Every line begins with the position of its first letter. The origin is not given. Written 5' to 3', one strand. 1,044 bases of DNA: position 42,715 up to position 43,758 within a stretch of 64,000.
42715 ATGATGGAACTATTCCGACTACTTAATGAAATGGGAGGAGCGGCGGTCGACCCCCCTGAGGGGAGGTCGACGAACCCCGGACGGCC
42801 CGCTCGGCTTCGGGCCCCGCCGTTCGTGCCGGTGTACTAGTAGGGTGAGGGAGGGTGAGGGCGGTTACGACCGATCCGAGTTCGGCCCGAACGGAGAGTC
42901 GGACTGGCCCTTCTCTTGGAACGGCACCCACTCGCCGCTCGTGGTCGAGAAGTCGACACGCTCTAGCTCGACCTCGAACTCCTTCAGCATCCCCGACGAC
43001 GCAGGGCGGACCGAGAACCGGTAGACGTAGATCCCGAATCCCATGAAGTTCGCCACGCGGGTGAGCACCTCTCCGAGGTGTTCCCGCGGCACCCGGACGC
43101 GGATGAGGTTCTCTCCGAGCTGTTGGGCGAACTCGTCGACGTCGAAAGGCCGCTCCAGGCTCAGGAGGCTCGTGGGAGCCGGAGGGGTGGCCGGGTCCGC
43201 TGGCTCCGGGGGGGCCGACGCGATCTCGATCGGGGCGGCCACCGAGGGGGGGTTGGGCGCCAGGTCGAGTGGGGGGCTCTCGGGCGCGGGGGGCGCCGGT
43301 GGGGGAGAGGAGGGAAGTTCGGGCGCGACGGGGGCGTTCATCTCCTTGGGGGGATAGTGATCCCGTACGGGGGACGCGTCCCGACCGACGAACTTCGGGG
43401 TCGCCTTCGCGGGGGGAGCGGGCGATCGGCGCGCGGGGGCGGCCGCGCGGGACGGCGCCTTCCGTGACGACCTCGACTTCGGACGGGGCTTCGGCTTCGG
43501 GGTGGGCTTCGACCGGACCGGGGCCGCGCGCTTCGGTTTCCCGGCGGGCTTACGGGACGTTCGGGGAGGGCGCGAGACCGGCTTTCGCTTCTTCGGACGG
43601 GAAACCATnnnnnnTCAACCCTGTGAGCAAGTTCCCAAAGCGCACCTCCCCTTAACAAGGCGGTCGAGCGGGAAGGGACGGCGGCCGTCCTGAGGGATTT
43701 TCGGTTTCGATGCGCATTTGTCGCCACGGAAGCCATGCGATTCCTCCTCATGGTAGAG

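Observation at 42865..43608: Histone-H1-like basic protein: K/R/P-rich disordered N-terminus plus compact C-terminal domain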

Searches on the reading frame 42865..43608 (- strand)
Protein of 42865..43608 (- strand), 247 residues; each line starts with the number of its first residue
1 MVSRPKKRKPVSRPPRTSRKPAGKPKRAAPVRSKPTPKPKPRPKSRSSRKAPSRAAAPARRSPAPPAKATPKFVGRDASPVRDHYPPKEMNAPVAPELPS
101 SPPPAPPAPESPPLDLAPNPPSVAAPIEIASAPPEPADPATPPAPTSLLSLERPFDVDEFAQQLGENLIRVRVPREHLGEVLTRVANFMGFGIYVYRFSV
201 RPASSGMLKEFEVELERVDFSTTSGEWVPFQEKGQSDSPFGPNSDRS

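Call 3: search_protein_families(library=pfam, proteins=[window:42865-43608:-], max_evalue=0.1)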
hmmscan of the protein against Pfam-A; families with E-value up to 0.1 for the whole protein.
window:42865-43608:- (247 aa): 0 families

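Call 4: search_protein_families(library=ncbifam, proteins=[window:42865-43608:-], max_evalue=0.1)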
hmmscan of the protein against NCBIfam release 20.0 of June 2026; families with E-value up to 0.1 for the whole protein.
window:42865-43608:- (247 aa): 0 families

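Call 19: predict_structure(alignment_id=A1)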
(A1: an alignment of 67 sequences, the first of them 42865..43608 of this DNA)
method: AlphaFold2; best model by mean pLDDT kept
length: 247 residues; sequences in the alignment: 67
mean_pLDDT: 68.2   pTM: 0.41
mean pLDDT of the five models: 68.2, 66.9, 65.5, 64.2, 62.0
residues with pLDDT >= 90: 50; 70-90: 41; 50-70: 130; < 50: 26
segments of 3 or more residues with pLDDT < 50: 76-79
pLDDT, mean of each block of 10 residues (from residue 1): 66 65 56 58 54 51 59 54 60 56 69 60 54 56 51 75 88 93 93 92 87 94 90 64 56
secondary structure, 60 per line:
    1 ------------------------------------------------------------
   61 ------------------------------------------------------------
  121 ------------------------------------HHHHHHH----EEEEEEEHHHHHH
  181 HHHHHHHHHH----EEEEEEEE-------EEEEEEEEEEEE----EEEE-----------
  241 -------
elements in order: H157-163 E168-174 H175-190 E195-202 E210-221 E226-229
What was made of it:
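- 43393..43608 (-): Residues 1-72: polybasic, Pro-rich disordered N-terminal tail (26 K+R, 0 D+E, net +26). AF2 pLDDT 51-66 with no secondary structure (call 19).
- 43168..43338 (-): Residues 91-147: Pro/Ala/Ser-rich acidic linker (22 P, net -6). Low pLDDT (call 19).
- On Tes-associated accessory protein (hypothetical class): No transmembrane or amphipathic segment is predicted (call 19).
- Closest known: TonB and SepF-type layouts. Different: No transmembrane helix (TonB) or amphipathic membrane-targeting helix (SepF) is predicted (call 19).
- Tried and rejected: In the full-length AF2 model no structure or confidence appeared outside the domain, so there is no sign that the motif docks onto it (call 19).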

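Call 22: search_protein_representatives(alignment_id=A1)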
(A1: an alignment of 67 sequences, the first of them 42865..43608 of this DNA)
Query: 67 sequences, 153 profile positions. Proteins with E-value up to 0.001 (for the whole library): 20; up to 1e-10: 18; up to 1e-30: 13. The best 20 are listed.
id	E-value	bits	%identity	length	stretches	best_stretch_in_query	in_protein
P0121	1.5e-65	236.2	-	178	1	1-153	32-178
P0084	5.4e-63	227.9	-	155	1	1-153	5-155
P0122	4.6e-62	224.9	-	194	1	1-153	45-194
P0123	3.9e-47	176.4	-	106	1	50-147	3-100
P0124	4.3e-45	169.8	-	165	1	10-151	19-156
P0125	1.8e-44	167.8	-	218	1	2-139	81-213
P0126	3.6e-42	160.3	-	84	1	69-152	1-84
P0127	2.8e-39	150.9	-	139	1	26-150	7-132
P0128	6.8e-36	139.9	-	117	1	35-120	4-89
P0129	4.9e-32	127.4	-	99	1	73-153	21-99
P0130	6.6e-32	127.0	-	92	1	69-151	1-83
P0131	3.6e-31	124.6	-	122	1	18-110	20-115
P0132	3.7e-31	124.6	-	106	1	56-139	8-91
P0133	7.1e-29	117.2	-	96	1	63-148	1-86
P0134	4.2e-24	101.6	-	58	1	95-150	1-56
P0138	1.3e-05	41.6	-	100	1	64-134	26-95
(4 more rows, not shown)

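Call 36: find_encoding_contigs(protein=P0127, flank=8000, max_places=3)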
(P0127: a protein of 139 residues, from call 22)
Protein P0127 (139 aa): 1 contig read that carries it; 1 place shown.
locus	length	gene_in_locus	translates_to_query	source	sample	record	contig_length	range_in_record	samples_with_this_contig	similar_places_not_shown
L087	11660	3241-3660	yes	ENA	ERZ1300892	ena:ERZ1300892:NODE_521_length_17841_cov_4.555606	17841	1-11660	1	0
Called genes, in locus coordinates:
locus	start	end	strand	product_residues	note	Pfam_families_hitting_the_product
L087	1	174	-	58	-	?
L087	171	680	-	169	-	PF01047:MarR, PF12802:MarR_2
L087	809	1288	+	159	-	-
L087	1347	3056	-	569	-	PF23545:Zn_ribbon_HMPTM, PF04055:Radical_SAM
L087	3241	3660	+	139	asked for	-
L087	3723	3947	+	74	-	-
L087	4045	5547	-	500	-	PF12172:zf-ChsH2 (faint)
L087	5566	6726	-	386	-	PF00108:Thiolase_N, PF22691:Thiolase_C_1, PF02803:Thiolase_C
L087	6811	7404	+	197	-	PF02441:Flavoprotein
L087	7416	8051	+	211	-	-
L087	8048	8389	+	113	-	-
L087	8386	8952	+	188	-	PF00117:GATase, PF07722:Peptidase_C26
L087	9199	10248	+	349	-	PF04055:Radical_SAM, PF11946:DUF3463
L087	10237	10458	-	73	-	-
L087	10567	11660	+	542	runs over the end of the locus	-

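Call 37: find_encoding_contigs(protein=P0138, flank=8000, max_places=3)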
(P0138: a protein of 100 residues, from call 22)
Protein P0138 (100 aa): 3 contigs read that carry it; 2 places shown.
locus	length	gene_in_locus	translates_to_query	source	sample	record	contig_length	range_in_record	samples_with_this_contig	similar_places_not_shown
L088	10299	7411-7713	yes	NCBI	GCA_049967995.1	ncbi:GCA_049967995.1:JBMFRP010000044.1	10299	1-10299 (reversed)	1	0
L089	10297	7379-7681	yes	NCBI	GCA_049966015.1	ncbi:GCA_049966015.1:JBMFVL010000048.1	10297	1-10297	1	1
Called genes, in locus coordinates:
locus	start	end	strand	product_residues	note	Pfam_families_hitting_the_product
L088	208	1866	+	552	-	PF01642:MM_CoA_mutase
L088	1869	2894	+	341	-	PF04055:Radical_SAM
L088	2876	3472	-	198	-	PF06197:DUF998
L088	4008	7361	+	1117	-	-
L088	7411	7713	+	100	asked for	-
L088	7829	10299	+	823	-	?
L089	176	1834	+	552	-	PF01642:MM_CoA_mutase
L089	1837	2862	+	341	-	PF04055:Radical_SAM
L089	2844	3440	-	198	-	PF06197:DUF998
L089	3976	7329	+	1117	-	-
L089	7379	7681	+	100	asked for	-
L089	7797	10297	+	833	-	?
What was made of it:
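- On Tes-associated accessory protein (hypothetical class): The distant homologue P0138 is not linked (call 37).
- The most distant homologue, P0138, is not next to tes (call 37).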

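Call 41: search_protein_families(library=pfam, proteins=[P0127, P0124], max_evalue=5)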
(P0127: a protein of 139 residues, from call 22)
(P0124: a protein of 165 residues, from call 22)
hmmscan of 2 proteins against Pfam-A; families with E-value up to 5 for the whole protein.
P0127 (139 aa): 0 families

P0124 (165 aa): 0 families

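Call 43: find_homologous_proteins(query=P0138, max_evalue=0.01)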
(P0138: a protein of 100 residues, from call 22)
Query P0138 (100 aa): 1 proteins with E <= 0.01 among 2 candidates.
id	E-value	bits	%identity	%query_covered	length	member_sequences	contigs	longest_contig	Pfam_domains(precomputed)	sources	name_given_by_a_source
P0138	1.5e-58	213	100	100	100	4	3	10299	-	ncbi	ncbi:MAG: hypothetical protein ACP5RS_06410 [Thermoplasmata archaeon]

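Call 45: search_protein_families(library=pfam, proteins=[L087:3723-3947:+], max_evalue=5)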
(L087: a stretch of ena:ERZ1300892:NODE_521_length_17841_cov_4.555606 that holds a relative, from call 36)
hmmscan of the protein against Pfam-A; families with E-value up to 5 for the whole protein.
L087:3723-3947:+ (74 aa): 13 families
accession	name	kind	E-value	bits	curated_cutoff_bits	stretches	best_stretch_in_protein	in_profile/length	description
PF19111.5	DUF5798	-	0.00063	20.3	27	1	5-39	14-48/89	Family of unknown function (DUF5798)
PF16331.10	TolA_bind_tri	-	0.0031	18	30.1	1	8-50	20-62/76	TolA binding protein trimerisation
PF08663.15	HalX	-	0.0047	17.7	23.2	1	5-39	34-67/68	HalX domain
PF08654.15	DASH_Dad2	-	0.012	16.4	26.9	1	6-48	19-61/99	DASH complex subunit Dad2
PF14712.11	Snapin_Pallidin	-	0.031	15.2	29.6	1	14-47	14-47/89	Snapin/Pallidin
PF06005.17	ZapB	-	0.039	14.8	31.5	1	8-44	34-70/71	Cell division protein ZapB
PF05377.16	FlaC_arch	-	0.048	14.5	27.8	1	13-47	14-48/55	Flagella accessory protein C (FlaC)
PF11855.13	DUF3375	-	0.082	12.2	28.6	1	3-47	135-178/474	Protein of unknown function (DUF3375)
PF21521.3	MYO6_lever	-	0.11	13.2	27.3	1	8-42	71-105/141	Myosin VI, lever arm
PF16740.10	SKA2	-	0.11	12.8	30.1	1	7-51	46-90/110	Spindle and kinetochore-associated protein 2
PF04888.17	SseC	-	0.14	12.2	30.2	1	7-46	252-291/312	Secretion system effector C (SseC) like family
PF06160.17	EzrA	-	0.2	10.4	39.6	1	13-58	115-160/557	Septation ring formation regulator, EzrA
PF14257.11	DUF4349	-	0.22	11.3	27.7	1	5-47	84-125/213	Domain of unknown function (DUF4349)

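Call 52: search_protein_families(library=pfam, proteins=[L088:4008-7361:+, L088:7829-10297:+, L088:1869-2894:+, L087:809-1288:+], max_evalue=0.01)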
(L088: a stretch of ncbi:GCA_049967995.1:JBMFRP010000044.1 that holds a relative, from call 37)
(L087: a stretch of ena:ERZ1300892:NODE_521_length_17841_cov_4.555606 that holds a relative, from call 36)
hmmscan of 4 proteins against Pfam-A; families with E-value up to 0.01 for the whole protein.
L088:4008-7361:+ (1117 aa): 2 families
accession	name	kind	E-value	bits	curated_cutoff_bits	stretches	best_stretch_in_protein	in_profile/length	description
PF25174.1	Beta-prop_THOC3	-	5.8e-05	22.7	305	0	404-521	53-167/272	THOC3 beta-propeller domain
PF21783.3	YNCE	-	0.0019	18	27.1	0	400-480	30-108/339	YNCE-like beta-propeller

L088:7829-10297:+ (823 aa): 2 families
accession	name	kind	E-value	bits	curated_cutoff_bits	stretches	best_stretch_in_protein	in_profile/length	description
PF09286.16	Pro-kuma_activ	-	2.6e-26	93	23.5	1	57-190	5-141/143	Pro-kumamolisin, activation domain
PF23374.1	Fn3_arc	-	0.002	18.6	28.9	0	687-752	8-73/78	Archaeal fibronectin-III type-like domain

L088:1869-2894:+ (341 aa): 2 families
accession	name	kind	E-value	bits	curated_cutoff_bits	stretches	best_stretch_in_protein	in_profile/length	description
PF04055.27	Radical_SAM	-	3.9e-18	66.6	29.5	1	76-234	2-166/166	Radical SAM superfamily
PF13353.11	Fer4_12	-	0.0045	17.7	22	1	69-162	4-98/137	4Fe-4S single cluster domain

L087:809-1288:+ (159 aa): 1 family
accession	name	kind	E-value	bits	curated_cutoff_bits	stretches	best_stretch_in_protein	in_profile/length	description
PF04434.22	SWIM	-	0.002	18.1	19.6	1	61-98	1-36/38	SWIM zinc finger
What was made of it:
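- Tried and rejected: The single low-GC relative P0138 has no relatives of its own (call 43) and an uninformative neighbourhood: a beta-propeller protein and a sedolisin-like protease (calls 37, 52).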

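Call 61: list_cluster_members(proteins=[window:42868-43608:-, window:42868-43341:-, P0142])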
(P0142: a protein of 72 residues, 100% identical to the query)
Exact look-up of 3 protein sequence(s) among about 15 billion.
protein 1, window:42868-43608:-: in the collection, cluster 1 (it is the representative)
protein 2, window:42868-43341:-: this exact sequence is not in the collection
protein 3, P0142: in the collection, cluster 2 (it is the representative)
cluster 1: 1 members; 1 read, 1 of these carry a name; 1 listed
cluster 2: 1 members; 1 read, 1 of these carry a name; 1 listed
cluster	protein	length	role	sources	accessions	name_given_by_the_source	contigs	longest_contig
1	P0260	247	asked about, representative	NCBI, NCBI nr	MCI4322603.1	MAG: hypothetical protein L3K03_01025 [Thermoplasmata archaeon] | hypothetical protein [Thermoplasmata archaeon]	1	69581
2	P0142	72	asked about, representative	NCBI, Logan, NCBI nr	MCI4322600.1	MAG: hypothetical protein L3K03_01010 [Thermoplasmata archaeon] | hypothetical protein [Thermoplasmata archaeon]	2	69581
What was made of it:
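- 42865..43608 (-): Complete coding sequence of the 247-aa protein (stop codon included), called X below. NCBI MCI4322603.1, annotated 'hypothetical protein'. Exact database match (call 61).
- Checked: The exact 247-aa protein is in NCBI as MCI4322603.1, 'hypothetical protein L3K03_01025 [Thermoplasmata archaeon]' (call 61).
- Exact NCBI record (call 61).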

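Call 72: search_protein_families(library=phrogs, proteins=[window:42868-43608:-], max_evalue=0.1)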
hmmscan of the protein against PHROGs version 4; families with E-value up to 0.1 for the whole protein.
window:42868-43608:- (247 aa): 0 families

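Call 73: search_protein_families(library=padloc, proteins=[window:42868-43608:-], max_evalue=0.1)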
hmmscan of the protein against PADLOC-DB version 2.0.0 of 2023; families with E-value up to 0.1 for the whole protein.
window:42868-43608:- (247 aa): 0 families
